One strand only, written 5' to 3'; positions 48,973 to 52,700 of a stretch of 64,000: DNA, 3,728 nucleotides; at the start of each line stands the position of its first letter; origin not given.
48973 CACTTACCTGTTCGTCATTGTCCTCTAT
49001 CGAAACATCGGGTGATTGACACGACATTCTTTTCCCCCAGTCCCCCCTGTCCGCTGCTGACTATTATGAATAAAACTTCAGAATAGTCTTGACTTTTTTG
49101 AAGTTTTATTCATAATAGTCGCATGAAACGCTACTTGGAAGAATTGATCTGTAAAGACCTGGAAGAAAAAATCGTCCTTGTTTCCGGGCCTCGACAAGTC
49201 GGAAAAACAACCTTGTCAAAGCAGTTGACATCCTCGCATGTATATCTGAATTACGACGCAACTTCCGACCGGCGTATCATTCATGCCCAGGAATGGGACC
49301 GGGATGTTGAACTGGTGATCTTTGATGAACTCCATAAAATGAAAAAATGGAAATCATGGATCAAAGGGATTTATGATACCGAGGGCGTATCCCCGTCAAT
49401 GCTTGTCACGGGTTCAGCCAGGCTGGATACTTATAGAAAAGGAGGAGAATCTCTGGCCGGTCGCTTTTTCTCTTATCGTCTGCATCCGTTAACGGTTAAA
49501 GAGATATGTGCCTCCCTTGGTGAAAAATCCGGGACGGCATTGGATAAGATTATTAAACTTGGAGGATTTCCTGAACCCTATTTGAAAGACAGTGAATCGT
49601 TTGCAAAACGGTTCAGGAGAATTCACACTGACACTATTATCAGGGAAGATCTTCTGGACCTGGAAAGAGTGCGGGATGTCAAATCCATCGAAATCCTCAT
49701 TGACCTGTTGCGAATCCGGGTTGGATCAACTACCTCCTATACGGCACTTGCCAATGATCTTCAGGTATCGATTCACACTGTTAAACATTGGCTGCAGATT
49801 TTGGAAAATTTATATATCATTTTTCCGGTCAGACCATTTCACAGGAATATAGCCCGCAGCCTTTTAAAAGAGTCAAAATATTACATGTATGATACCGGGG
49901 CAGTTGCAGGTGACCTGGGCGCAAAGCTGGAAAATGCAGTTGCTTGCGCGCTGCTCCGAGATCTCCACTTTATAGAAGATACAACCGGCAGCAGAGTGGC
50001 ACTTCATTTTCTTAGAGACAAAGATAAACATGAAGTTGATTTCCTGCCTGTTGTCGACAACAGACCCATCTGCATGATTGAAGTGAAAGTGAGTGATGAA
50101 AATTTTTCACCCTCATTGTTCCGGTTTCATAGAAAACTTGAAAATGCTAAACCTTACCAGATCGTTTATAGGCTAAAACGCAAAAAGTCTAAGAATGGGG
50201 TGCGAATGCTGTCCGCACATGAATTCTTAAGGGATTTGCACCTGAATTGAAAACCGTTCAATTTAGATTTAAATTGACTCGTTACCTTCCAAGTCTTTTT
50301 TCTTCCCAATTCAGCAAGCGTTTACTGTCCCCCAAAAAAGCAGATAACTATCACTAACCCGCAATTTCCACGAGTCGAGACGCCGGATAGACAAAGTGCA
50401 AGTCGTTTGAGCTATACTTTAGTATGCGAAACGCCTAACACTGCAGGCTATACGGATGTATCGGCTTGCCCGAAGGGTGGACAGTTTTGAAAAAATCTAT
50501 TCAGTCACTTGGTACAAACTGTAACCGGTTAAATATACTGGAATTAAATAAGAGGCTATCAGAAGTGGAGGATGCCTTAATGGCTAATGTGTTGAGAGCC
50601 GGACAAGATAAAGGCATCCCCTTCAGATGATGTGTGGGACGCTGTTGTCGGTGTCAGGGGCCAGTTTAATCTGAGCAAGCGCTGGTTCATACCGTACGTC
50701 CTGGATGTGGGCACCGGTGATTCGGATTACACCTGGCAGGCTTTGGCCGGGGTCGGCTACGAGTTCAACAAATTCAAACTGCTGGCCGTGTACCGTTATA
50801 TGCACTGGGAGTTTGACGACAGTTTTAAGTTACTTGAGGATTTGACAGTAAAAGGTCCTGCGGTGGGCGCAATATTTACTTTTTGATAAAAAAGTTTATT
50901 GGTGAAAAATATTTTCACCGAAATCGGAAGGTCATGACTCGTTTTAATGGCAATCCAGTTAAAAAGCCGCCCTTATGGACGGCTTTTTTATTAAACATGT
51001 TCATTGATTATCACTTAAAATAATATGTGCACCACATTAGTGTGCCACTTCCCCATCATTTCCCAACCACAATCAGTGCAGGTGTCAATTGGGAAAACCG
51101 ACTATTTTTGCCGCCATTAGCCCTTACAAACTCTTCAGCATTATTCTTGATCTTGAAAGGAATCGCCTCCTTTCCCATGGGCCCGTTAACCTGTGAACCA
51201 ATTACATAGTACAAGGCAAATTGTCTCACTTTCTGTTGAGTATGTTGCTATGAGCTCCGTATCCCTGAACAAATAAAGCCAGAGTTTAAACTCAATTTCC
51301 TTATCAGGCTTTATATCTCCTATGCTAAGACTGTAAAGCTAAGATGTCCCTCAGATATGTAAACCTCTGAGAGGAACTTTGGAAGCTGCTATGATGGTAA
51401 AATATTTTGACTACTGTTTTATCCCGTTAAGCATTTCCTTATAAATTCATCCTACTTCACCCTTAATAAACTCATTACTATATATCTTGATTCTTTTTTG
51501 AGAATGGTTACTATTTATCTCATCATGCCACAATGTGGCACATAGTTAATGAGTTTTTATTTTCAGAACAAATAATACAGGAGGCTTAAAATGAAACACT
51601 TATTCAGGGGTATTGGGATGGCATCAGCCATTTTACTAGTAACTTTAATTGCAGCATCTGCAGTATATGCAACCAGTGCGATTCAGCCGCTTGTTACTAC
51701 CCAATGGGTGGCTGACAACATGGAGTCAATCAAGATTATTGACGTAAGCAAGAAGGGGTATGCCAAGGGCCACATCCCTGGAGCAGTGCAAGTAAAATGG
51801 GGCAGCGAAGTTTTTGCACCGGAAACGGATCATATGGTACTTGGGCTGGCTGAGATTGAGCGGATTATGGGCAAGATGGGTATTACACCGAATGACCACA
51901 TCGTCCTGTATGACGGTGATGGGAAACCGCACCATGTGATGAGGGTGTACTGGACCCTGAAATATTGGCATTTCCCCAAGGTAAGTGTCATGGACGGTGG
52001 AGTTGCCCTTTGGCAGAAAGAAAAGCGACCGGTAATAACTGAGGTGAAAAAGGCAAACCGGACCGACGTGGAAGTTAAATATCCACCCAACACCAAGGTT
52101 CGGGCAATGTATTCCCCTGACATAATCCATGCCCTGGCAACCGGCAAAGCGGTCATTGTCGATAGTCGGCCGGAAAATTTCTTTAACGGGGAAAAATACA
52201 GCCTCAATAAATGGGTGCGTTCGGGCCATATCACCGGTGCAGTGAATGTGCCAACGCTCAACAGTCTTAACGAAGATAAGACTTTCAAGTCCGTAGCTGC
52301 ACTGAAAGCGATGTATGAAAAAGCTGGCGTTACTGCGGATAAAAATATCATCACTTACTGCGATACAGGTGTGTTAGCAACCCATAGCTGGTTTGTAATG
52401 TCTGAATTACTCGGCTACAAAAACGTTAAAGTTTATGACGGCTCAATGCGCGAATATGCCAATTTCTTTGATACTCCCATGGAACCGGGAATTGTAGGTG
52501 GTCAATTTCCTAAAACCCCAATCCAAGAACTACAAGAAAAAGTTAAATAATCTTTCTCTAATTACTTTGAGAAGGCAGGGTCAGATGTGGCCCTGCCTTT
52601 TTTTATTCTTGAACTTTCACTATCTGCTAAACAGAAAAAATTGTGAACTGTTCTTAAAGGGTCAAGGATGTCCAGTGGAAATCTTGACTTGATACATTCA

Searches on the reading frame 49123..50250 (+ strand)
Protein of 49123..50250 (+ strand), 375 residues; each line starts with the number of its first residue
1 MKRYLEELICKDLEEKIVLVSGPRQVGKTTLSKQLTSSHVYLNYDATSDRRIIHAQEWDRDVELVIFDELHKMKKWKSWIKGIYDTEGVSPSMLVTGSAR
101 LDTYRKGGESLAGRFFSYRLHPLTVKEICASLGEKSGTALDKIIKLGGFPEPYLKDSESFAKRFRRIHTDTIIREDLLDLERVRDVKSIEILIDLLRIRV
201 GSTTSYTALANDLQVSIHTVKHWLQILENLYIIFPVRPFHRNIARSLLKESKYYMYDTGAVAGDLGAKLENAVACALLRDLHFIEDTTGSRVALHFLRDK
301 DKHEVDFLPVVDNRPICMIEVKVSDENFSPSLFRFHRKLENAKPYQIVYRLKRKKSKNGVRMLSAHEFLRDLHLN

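Call 84: search_protein_families(library=pfam, proteins=[window:49123-50250:+], max_evalue=0.00001)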
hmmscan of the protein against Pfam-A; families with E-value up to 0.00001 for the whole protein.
window:49123-50250:+ (375 aa): 2 families
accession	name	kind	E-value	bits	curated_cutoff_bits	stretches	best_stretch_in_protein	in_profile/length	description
PF13635.12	DUF4143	-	1.5e-28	99.9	28.1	1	175-323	2-159/160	Domain of unknown function (DUF4143)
PF13173.12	AAA_14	-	1.6e-24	86.8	27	1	15-129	2-129/129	AAA domain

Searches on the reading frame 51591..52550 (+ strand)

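Call 84: search_protein_families(library=pfam, proteins=[window:51591-52550:+], max_evalue=0.00001)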
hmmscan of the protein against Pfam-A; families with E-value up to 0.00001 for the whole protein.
window:51591-52550:+ (319 aa): 1 family
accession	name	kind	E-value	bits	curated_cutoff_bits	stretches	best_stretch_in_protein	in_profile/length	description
PF00581.25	Rhodanese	-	3.3e-32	111.4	22.2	2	181-290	8-100/102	Rhodanese-like domain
